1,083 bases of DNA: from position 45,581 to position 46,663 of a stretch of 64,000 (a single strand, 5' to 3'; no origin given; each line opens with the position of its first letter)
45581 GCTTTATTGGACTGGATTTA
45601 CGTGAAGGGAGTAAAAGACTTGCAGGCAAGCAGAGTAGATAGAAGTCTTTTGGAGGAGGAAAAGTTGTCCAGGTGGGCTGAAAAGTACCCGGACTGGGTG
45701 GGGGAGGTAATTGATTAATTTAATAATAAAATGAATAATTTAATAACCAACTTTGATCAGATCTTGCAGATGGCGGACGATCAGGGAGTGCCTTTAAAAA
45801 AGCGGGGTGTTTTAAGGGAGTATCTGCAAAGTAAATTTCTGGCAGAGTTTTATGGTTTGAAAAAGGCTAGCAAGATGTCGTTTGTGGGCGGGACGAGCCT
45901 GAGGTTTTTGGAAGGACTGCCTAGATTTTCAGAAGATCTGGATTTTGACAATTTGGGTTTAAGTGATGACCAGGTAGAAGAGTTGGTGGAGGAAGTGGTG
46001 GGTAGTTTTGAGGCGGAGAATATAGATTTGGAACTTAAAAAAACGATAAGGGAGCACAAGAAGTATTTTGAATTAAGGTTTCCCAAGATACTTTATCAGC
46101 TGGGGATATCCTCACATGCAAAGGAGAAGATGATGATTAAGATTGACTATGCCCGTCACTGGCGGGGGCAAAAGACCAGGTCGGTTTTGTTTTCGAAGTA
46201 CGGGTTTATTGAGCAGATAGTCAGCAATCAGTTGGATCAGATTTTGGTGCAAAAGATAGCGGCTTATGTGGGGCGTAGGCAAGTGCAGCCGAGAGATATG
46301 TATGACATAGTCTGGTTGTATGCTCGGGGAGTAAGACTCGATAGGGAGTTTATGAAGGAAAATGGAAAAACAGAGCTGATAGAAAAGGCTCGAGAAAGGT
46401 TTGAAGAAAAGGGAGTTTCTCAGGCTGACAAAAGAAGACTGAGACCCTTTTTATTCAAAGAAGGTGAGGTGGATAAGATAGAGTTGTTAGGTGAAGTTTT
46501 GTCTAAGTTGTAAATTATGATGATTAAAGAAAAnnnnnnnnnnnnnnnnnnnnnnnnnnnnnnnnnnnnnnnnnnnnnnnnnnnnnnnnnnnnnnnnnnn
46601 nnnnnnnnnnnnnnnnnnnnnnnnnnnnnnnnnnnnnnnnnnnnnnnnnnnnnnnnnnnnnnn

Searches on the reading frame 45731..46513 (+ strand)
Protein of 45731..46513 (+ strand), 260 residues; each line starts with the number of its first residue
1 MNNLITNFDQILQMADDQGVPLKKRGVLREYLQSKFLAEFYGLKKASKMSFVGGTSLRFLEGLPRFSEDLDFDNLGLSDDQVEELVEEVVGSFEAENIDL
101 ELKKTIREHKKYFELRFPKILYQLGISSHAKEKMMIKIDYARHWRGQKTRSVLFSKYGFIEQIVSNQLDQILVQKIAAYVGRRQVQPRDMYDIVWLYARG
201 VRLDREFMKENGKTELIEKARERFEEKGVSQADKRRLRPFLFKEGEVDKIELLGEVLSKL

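Call 3: search_protein_families(library=pfam, proteins=[window:45731-46513:+], max_evalue=0.01)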
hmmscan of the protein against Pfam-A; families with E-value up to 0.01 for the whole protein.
window:45731-46513:+ (260 aa): 1 family
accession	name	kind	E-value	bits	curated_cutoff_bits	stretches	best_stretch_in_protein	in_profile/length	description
PF08843.17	AbiEii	-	3e-19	70.4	22.5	1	39-238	5-217/238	Nucleotidyl transferase AbiEii toxin, Type IV TA system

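Call 4: search_protein_families(library=padloc, proteins=[window:45731-46513:+], max_evalue=0.01)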
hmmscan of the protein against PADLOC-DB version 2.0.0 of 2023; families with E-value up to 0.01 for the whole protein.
window:45731-46513:+ (260 aa): 21 families
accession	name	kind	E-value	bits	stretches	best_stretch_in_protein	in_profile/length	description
PDLC02313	AbiEii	-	1.5e-43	147.1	1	23-259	18-253/254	AbiEii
PDLC02293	AbiEii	-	8.8e-24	82.4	1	23-236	16-229/270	AbiEii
PDLC02296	AbiEii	-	3.3e-21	73.7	1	13-226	10-227/282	AbiEii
PDLC02304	AbiEii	-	2.1e-17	61.9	1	9-211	5-201/260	AbiEii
PDLC02323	AbiEii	-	5e-16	57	1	24-210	16-197/248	AbiEii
PDLC02330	AbiEii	-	7.9e-15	53.2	1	41-207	19-169/219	AbiEii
PDLC02307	AbiEii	-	1.1e-13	49.5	1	49-201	23-149/219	AbiEii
PDLC02324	AbiEii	-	2.5e-11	41.8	1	45-221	23-179/231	AbiEii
PDLC02328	AbiEii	-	7.3e-09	33.8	1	48-197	14-142/203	AbiEii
PDLC02292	AbiEii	-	5.9e-08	30.8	1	7-142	9-132/283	AbiEii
PDLC02318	AbiEii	-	5.9e-08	30.4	1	45-201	38-188/280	AbiEii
PDLC02321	AbiEii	-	1.8e-07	29.1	1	162-205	180-223/296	AbiEii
PDLC02317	AbiEii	-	3.3e-06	24.3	1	10-200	6-206/396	AbiEii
PDLC02303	AbiEii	-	3.5e-06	24.6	1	12-200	7-185/249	AbiEii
PDLC02294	AbiEii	-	1.1e-05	23.4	1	46-204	42-192/260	AbiEii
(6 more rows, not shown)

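Call 25: find_homologous_proteins(query=window:45731-46510:+, max_evalue=1e-10)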
Query window:45731-46510:+ (260 aa): 535 proteins with E <= 1e-10 among 1660 candidates; the best 120 are listed.
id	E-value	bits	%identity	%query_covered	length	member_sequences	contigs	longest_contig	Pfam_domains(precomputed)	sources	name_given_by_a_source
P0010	1.1e-163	561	100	100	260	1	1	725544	PF08843.18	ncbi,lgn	-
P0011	9.2e-124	430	76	100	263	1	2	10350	PF08843.18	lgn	-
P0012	1.2e-118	413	72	100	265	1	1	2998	PF08843.18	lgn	-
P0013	1.0e-103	364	66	100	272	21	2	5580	PF08843.18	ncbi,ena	-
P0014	3.4e-102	359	65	100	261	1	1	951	PF08843.18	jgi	jgi:predicted nucleotidyltransferase component of viral defense system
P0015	2.2e-101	357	64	100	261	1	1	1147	PF08843.18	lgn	-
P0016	3.9e-101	356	65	100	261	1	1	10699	PF08843.18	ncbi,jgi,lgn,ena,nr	ncbi:nucleotidyl transferase AbiEii/AbiGii toxin family protein [Patescibacteria group bacterium]|nr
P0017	1.5e-100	354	62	100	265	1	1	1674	PF08843.18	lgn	-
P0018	5.0e-100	352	63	100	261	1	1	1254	PF08843.18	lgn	-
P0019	3.9e-99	349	58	100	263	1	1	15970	PF08843.18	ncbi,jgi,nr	ncbi:MAG: hypothetical protein XD95_0113 [Microgenomates bacterium 39_7]|nr:MAG: hypothetical protei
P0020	1.9e-98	347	63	100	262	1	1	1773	PF08843.18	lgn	-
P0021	9.0e-98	345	58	100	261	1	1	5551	PF08843.18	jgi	jgi:predicted nucleotidyltransferase component of viral defense system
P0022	5.2e-97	343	59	100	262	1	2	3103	PF08843.18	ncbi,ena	-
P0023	1.4e-96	341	62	100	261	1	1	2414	PF08843.18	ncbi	-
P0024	3.4e-95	337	59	100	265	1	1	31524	PF08843.18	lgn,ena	-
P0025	1.2e-93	332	59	94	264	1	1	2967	PF08843.18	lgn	-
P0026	1.2e-93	331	59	100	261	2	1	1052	PF08843.18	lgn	-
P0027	4.8e-93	330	58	100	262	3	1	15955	PF08843.18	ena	-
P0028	1.7e-92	328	59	100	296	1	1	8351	PF08843.18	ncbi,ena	-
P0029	2.1e-92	327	59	100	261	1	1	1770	PF08843.18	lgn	-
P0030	5.8e-92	326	55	100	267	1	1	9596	PF08843.18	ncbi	-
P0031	7.5e-92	326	57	100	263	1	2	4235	PF08843.18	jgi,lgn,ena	-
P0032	6.5e-91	323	57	100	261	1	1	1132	PF08843.18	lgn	-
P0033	1.1e-90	322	55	98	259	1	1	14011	PF08843.18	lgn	-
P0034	4.6e-90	320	56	100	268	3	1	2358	PF08843.18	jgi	jgi:hypothetical protein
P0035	5.2e-90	320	57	100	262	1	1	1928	PF08843.18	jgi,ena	-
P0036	5.4e-90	320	57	98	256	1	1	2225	PF08843.18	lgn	-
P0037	7.0e-90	319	57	100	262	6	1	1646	PF08843.18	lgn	-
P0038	8.5e-90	319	57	100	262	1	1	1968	PF08843.18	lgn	-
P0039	1.6e-89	318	55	100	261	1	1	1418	PF08843.18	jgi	jgi:predicted nucleotidyltransferase component of viral defense system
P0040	2.9e-89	317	57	100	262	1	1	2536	PF08843.18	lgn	-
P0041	3.8e-89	317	57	100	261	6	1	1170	PF08843.18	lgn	-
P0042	3.8e-89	317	56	100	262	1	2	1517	PF08843.18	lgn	-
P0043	6.2e-89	316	57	100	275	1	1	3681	PF08843.18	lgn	-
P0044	6.7e-89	316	54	100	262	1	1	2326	PF08843.18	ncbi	-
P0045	9.4e-89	315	57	100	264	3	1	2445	PF08843.18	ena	-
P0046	9.9e-89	315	56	100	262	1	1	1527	PF08843.18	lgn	-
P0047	1.1e-88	315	57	100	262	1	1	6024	PF08843.18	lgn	-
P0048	2.5e-88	314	57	100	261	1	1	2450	PF08843.18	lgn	-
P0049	5.3e-88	313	56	100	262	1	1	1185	PF08843.18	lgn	-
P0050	5.4e-88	313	52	100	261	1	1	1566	PF08843.18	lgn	-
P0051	7.4e-88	313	54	100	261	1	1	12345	PF08843.18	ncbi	-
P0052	1.2e-87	312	55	100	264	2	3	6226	PF08843.18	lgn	-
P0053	1.4e-87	312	54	100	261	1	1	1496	PF08843.18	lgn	-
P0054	3.9e-87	310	54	100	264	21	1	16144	PF08843.18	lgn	-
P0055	4.5e-87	310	54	100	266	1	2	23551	PF08843.18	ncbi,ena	-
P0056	4.6e-87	310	54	100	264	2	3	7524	PF08843.18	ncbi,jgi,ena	-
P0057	7.4e-87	309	56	100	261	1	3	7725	PF08843.18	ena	-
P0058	1.0e-86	309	54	100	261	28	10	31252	PF08843.18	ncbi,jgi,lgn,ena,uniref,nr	ncbi:hypothetical protein COX59_04320 [Candidatus Beckwithbacteria bacterium CG_4_10_14_0_2_um_filte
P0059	1.3e-86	308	54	100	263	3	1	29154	PF08843.18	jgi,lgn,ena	-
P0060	2.3e-86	308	54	100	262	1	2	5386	PF08843.18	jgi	jgi:predicted nucleotidyltransferase component of viral defense system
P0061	2.7e-86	307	53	100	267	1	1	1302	PF08843.18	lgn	-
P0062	3.6e-86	307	56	100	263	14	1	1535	PF08843.18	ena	-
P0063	4.0e-86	307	53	100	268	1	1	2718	PF08843.18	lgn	-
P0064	4.2e-86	307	52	100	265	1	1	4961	PF08843.18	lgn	-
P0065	4.9e-86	307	53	100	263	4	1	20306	PF08843.18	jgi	jgi:predicted nucleotidyltransferase component of viral defense system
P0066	6.4e-86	306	52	100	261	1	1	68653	PF08843.18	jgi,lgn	jgi:predicted nucleotidyltransferase component of viral defense system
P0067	9.1e-86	306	52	99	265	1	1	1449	PF08843.18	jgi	-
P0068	1.1e-85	305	54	100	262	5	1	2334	PF08843.18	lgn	-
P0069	1.2e-85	305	54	100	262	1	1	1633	PF08843.18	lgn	-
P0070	1.4e-85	305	55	100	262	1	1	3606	PF08843.18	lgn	-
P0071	1.9e-85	305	52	100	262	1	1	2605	PF08843.18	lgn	-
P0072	3.1e-85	304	54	100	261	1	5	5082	PF08843.18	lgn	-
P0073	3.2e-85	304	53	100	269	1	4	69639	PF08843.18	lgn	-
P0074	3.3e-85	304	52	100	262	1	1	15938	PF08843.18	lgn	-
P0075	3.5e-85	304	51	100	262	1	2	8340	PF08843.18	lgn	-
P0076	4.6e-85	303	53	100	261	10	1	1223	PF08843.18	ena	-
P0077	6.8e-85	303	52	100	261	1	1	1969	PF08843.18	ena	-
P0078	9.4e-85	302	53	100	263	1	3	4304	PF08843.18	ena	-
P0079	1.0e-84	302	55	100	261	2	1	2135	PF08843.18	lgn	-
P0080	1.6e-84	302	53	99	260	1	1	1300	PF08843.18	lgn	-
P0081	1.6e-84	302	51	100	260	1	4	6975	PF08843.18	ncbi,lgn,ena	-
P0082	1.7e-84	302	52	100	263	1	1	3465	PF08843.18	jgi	jgi:predicted nucleotidyltransferase component of viral defense system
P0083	2.6e-84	301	54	100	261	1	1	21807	PF08843.18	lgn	-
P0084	2.7e-84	301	52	100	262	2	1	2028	PF08843.18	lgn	-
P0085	2.9e-84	301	52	100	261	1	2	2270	PF08843.18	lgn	-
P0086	3.2e-84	301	53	100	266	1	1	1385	PF08843.18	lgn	-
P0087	3.2e-84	301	54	99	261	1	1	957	PF08843.18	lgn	-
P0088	4.4e-84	300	55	100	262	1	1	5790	PF08843.18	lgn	-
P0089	4.9e-84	300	55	100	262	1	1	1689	PF08843.18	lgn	-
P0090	4.9e-84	300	52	100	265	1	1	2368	PF08843.18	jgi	jgi:predicted nucleotidyltransferase component of viral defense system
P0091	5.7e-84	300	52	99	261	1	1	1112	PF08843.18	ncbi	-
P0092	6.6e-84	300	50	100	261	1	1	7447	PF08843.18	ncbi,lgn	-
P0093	9.1e-84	299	54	100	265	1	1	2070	PF08843.18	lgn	-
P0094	1.2e-83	299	55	100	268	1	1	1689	PF08843.18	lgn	-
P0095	1.4e-83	299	54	100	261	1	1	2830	PF08843.18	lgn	-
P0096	1.5e-83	298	53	100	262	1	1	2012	PF08843.18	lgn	-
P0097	1.7e-83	298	55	100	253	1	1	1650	PF08843.18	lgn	-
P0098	2.0e-83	298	50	100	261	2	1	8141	PF08843.18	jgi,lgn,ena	-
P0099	2.0e-83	298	51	100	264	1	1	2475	PF08843.18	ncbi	-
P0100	2.3e-83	298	54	100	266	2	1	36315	PF08843.18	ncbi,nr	ncbi:nucleotidyl transferase AbiEii/AbiGii toxin family protein [Patescibacteria group bacterium]|nr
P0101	3.3e-83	297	50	100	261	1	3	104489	PF08843.18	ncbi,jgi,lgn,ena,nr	ncbi:MAG: nucleotidyl transferase AbiEii/AbiGii toxin family protein [Patescibacteria group bacteriu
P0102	3.5e-83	297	52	100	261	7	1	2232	PF08843.18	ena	-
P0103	3.9e-83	297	53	100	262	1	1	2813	PF08843.18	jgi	-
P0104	4.4e-83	297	50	100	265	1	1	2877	PF08843.18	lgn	-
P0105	4.8e-83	297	54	100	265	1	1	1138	PF08843.18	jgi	jgi:predicted nucleotidyltransferase component of viral defense system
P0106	6.8e-83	296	52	100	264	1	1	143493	PF08843.18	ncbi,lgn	-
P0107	7.5e-83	296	54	99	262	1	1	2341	PF08843.18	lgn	-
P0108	1.2e-82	295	54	100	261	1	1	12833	PF08843.18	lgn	-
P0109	1.3e-82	295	52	100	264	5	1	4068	PF08843.18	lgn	-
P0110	1.4e-82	295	50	100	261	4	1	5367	PF08843.18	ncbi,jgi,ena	-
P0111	2.5e-82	294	51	100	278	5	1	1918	PF08843.18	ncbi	-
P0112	2.5e-82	294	51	100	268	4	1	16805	PF08843.18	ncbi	ncbi:MAG: nucleotidyl transferase AbiEii/AbiGii toxin family protein [bacterium]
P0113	3.7e-82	294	53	100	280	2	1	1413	PF08843.18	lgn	-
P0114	3.9e-82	294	52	100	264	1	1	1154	PF08843.18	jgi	jgi:predicted nucleotidyltransferase component of viral defense system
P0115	4.8e-82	294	54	100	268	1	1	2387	PF08843.18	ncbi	-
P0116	5.4e-82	293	52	100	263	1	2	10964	PF08843.18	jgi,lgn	-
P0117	6.3e-82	293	51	100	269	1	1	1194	PF08843.18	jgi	jgi:predicted nucleotidyltransferase component of viral defense system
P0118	6.7e-82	293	52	100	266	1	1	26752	PF08843.18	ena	-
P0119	7.2e-82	293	51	100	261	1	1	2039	PF08843.18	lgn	-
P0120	9.6e-82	293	54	100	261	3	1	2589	PF08843.18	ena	-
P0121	1.5e-81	292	53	100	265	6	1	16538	PF08843.18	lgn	-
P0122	1.7e-81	292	54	99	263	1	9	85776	PF08843.18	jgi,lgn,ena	jgi:predicted nucleotidyltransferase component of viral defense system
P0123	1.9e-81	292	52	100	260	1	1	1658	PF08843.18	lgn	-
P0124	2.4e-81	291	53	99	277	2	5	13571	PF08843.18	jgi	-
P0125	2.7e-81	291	54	100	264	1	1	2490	PF08843.18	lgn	-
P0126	5.5e-81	290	52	100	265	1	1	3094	PF08843.18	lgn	-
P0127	7.3e-81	290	54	100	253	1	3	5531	PF08843.18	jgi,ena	-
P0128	1.1e-80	289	50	100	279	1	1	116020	PF08843.18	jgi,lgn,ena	-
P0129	1.1e-80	289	54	100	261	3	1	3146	PF08843.18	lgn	-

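Call 27: find_related_loci(query=A1, collection=genome_contigs, flank=4000)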
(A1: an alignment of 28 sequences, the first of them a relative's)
Query A1 (260 aa) in genome_contigs; peptide patterns used: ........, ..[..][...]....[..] (x = any residue, [..] = any of these).
600 stretches matched a pattern (row limit reached: there are more); 409 encode a relative of the query (tblastn E <= 1e-3); the best 80 are kept; 80 distinct loci.
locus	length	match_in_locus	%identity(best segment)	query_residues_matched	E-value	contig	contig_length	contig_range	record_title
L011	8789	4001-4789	42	1-260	1e-63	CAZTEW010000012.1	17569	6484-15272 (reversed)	MAG TPA_asm: uncultured Gammaproteobacteria bacterium isolate binchicken_co266_151 genome assembly, contig: NODE_5299_le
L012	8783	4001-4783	42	1-257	5e-62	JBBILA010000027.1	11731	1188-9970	MAG: Candidatus Microgenomates bacterium isolate SIS170217_bin_199 NODE_845_length_11731_cov_5.88469, whole genome shotg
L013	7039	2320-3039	37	23-257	4e-48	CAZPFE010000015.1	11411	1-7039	MAG TPA_asm: uncultured Candidatus Saccharibacteria bacterium isolate SRP141559_co1_270 genome assembly, contig: NODE_32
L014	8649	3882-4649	32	4-259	4e-36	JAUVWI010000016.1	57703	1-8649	MAG: Spirochaetales bacterium isolate CSMAG_1186 CSMAG_1186_k127_1307681_length_57703_cov_24.4420, whole genome shotgun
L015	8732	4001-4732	31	21-258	3e-35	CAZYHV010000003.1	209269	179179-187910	MAG TPA_asm: uncultured Chitinophagaceae bacterium isolate SRP187154_co1_104 genome assembly, contig: NODE_30_length_209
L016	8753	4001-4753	32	10-260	4e-35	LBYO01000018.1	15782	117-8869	MAG: Parcubacteria group bacterium GW2011_GWA1_40_21 UT90_C0018, whole genome shotgun sequence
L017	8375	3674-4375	32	27-259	2e-34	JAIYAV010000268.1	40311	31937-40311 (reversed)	MAG: Saprospiraceae bacterium isolate E1_MAG_00014 pond_E1_MAG_00014_000000000239, whole genome shotgun sequence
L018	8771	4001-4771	33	2-259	3e-34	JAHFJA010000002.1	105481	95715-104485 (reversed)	MAG: bacterium isolate nzgw375 NODE_249_length_105482_cov_5.055191, whole genome shotgun sequence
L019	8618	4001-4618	33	4-211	1e-33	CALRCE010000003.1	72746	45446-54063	MAG: Candidatus Peribacteria bacterium isolate Ike-50m-54 genome assembly, contig: Ike-50-c182, whole genome shotgun seq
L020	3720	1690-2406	31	24-260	2e-33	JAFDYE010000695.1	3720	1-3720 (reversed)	MAG: Bacteroidetes bacterium isolate SZAS-43 LIN-136__695__length-3720, whole genome shotgun sequence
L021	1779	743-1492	34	10-259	2e-33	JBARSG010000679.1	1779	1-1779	MAG: Desulfobacterales bacterium isolate MFD12959_ilm_asm_bin44 k127_472841, whole genome shotgun sequence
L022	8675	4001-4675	30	26-250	3e-33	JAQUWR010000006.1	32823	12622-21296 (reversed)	MAG: Candidatus Paceibacterota bacterium isolate STD2_195 NODE_4737_length_32823_cov_12.377019_Sandtown_D2, whole genome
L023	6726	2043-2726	31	25-250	7e-33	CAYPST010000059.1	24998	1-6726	MAG TPA_asm: uncultured bacterium isolate SRP141376_co1_385 genome assembly, contig: NODE_4412_length_24998_cov_5.684561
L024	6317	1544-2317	30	3-259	6e-32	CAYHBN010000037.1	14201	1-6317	MAG TPA_asm: uncultured Candidatus Peribacteria bacterium isolate ERP119702_co1_136 genome assembly, contig: NODE_5213_l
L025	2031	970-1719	32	9-257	4e-32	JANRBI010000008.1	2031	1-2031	MAG: Salibacteraceae bacterium isolate MAG_213 P22051_109_S31_metaspades_103566_2031_cov_9, whole genome shotgun sequenc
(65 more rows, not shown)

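Call 28: find_encoding_contigs(protein=P0011, flank=5000, max_places=2)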
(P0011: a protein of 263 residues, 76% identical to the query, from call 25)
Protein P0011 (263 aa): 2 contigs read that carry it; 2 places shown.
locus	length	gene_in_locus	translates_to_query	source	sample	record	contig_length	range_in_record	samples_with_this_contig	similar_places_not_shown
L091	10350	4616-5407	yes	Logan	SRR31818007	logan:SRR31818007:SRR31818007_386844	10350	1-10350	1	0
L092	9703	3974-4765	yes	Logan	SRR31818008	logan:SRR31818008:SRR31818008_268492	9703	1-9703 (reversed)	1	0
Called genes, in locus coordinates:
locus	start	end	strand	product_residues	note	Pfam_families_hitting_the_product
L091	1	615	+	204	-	?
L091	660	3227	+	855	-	-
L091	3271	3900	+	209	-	-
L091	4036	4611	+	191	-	PF13338:AbiEi_4 (faint)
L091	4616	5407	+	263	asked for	PF08843:AbiEii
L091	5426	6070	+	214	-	PF00300:His_Phos_1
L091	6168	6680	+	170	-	PF01931:NTPase_I-T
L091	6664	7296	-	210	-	-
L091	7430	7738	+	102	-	PF21956:DUF6922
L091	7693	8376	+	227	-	PF08843:AbiEii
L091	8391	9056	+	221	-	PF05724:TPMT (weak), PF13489:Methyltransf_23, PF05175:MTS (weak), PF02353:CMAS, PF13847:Methyltransf_31, PF08241:Methyltransf_11, PF08242:Methyltransf_12, PF13649:Methyltransf_25, +2 more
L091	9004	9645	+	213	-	PF02353:CMAS, PF03848:TehB (weak), PF13489:Methyltransf_23, PF13847:Methyltransf_31, PF08241:Methyltransf_11, PF08242:Methyltransf_12, PF13649:Methyltransf_25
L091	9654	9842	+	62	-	-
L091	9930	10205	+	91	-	-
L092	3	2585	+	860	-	?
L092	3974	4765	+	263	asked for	PF08843:AbiEii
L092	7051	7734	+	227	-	PF08843:AbiEii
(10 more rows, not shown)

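Call 29: find_encoding_contigs(protein=P0016, flank=5000, max_places=2)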
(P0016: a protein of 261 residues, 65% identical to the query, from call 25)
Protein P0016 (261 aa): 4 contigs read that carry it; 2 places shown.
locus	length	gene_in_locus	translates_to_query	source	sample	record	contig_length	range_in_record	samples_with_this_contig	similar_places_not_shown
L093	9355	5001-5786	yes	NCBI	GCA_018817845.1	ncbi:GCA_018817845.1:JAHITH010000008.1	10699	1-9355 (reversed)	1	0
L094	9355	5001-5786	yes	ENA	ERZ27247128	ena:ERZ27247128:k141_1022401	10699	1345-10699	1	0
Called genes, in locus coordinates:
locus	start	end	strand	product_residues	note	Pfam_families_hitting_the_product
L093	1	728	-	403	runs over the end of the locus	PF02661:Fic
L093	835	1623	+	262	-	PF06182:ABC2_membrane_6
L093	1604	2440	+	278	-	PF06182:ABC2_membrane_6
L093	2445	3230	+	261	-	PF00005:ABC_tran, PF13304:AAA_21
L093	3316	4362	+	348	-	PF02661:Fic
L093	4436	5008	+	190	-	PF13338:AbiEi_4 (faint)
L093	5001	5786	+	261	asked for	PF08843:AbiEii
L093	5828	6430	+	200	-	PF13098:Thioredoxin_2 (weak)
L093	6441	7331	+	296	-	PF14402:7TM_transglut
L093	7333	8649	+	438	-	PF14397:ATPgrasp_ST, PF05618:RimB-like (faint), PF08443:RimK (faint)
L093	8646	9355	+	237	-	PF08443:RimK (weak), PF02222:ATP-grasp (weak)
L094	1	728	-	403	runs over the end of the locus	PF02661:Fic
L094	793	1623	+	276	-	PF06182:ABC2_membrane_6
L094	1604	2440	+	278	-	PF06182:ABC2_membrane_6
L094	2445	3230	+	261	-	PF00005:ABC_tran, PF13304:AAA_21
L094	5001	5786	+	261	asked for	PF08843:AbiEii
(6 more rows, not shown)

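Call 30: find_encoding_contigs(protein=P0019, flank=5000, max_places=2)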
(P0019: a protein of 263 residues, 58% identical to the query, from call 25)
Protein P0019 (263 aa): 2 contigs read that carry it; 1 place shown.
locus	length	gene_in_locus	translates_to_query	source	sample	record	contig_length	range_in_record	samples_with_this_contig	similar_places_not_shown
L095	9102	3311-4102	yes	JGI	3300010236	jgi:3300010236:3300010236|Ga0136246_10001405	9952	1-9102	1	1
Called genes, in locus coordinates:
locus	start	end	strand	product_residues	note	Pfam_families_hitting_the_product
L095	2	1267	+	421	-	PF00133:tRNA-synt_1, PF09334:tRNA-synt_1g (faint), PF08264:Anticodon_1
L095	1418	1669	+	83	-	-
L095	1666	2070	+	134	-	PF01850:PIN (weak)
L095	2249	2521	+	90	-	PF13560:HTH_31, PF01381:HTH_3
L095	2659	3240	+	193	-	-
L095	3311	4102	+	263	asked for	PF08843:AbiEii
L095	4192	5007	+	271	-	PF10531:SLBB, PF14520:HHH_5 (faint), PF12836:HHH_3, PF00633:HHH (faint)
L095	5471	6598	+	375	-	PF03772:Competence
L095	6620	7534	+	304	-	PF00753:Lactamase_B (weak)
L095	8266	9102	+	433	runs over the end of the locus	PF00675:Peptidase_M16, PF05193:Peptidase_M16_C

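Call 36: search_solved_structures(query=window:45731-46510:+, max_evalue=1, show_alignments=2)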
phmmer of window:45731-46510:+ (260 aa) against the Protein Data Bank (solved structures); distinct sequences matched with E-value up to 1: 0.
